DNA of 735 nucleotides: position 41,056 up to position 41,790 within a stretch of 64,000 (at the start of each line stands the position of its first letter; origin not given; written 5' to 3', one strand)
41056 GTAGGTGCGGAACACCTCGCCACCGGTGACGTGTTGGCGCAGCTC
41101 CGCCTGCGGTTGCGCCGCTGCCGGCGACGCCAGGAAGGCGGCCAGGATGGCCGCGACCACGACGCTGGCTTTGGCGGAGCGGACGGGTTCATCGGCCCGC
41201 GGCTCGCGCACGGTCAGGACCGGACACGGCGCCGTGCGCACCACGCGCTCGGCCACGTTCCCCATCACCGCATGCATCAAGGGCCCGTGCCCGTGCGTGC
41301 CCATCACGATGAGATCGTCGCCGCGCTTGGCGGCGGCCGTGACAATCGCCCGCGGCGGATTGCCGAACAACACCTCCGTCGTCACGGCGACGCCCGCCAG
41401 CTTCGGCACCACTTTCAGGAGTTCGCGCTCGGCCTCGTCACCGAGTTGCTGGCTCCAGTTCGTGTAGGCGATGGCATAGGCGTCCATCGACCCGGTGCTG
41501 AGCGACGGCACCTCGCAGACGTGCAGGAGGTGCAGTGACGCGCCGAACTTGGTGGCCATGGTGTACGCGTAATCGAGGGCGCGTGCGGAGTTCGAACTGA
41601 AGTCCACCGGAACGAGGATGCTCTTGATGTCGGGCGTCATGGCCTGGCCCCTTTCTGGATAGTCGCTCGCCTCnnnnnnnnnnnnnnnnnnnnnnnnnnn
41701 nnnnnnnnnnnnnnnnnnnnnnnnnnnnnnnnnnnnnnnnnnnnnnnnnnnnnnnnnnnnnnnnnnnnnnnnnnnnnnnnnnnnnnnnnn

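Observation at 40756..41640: Universal stress protein fused via one TM helix to a periplasmic c-type cytochrome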

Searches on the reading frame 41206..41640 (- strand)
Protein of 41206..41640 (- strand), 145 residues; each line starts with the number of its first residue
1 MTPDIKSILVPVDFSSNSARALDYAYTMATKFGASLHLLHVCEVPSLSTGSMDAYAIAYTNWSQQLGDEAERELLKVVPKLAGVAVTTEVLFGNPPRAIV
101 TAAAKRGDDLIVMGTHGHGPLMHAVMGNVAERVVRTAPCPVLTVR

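Call 46: search_solved_structures(query=window:41206-41640:-, max_evalue=1e-8, show_alignments=3)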
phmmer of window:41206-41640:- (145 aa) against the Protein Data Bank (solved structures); distinct sequences matched with E-value up to 1e-8: 6.
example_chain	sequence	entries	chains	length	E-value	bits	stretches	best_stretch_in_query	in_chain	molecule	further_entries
3loq_A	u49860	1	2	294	2.5e-20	76.1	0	7-142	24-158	universal stress protein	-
1wjg_A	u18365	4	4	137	2e-12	50.5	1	6-145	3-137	probable ATP binding protein | Universal stress protein family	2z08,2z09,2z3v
2pfs_A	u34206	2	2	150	1.8e-11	47.4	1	7-145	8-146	Universal stress protein | Universal stress protein (Usp)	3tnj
4wny_A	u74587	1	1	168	1.5e-10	44.4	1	7-144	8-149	Universal stress protein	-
1mjh_A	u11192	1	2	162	1.9e-10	44.1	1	5-145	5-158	PROTEIN (ATP-BINDING DOMAIN OF PROTEIN MJ0577)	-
3hgm_A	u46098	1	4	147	2.7e-10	43.6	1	7-144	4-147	Universal Stress Protein TeaD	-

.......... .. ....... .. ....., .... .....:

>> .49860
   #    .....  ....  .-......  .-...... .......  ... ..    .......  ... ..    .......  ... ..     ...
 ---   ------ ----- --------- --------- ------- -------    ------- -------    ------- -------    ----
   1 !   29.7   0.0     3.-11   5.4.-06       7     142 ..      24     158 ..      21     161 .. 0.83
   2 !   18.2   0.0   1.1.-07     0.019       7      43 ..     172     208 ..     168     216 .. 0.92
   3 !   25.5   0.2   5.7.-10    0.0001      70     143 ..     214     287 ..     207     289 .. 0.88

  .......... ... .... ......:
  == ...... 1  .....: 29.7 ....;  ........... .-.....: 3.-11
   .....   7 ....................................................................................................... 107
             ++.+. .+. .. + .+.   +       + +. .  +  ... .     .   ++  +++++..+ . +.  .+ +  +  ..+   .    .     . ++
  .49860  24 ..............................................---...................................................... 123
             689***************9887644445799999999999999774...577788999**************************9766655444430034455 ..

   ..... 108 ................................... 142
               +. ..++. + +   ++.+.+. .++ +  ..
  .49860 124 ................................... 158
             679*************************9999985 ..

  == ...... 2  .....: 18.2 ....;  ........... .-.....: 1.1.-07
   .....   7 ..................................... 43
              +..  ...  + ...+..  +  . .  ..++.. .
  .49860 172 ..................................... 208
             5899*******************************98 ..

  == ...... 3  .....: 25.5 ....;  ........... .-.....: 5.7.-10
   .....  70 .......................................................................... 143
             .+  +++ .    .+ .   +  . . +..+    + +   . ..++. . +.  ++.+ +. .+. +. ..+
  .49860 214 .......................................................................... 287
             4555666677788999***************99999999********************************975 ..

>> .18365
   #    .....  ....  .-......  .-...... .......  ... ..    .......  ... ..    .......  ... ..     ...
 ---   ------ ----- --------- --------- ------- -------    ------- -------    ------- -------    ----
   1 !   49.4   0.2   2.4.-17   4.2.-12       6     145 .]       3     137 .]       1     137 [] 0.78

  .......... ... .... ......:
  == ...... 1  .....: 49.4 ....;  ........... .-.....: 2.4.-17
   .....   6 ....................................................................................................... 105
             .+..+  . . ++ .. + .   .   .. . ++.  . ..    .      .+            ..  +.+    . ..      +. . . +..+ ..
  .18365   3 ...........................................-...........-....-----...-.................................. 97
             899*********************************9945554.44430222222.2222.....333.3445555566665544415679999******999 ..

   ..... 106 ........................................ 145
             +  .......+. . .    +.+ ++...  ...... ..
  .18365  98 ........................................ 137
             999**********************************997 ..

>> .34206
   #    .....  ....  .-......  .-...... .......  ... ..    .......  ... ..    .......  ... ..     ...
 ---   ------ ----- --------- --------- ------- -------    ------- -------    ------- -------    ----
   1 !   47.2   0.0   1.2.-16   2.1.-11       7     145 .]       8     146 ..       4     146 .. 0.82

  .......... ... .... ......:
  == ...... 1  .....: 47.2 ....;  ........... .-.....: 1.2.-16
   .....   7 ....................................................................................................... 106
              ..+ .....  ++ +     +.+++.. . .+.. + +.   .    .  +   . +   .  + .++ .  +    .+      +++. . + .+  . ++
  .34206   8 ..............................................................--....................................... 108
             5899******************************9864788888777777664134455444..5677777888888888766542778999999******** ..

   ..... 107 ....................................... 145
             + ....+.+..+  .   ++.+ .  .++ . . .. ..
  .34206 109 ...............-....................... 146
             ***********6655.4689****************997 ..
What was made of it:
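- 41206..41625 (-): Usp domain (residues 6-145), cytoplasmic, with G114-x2-G117-x9-G127-N128 nucleotide-binding-like motif. Matches ATP-binding Usps 1wjg, 1mjh and 3loq (call 46).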
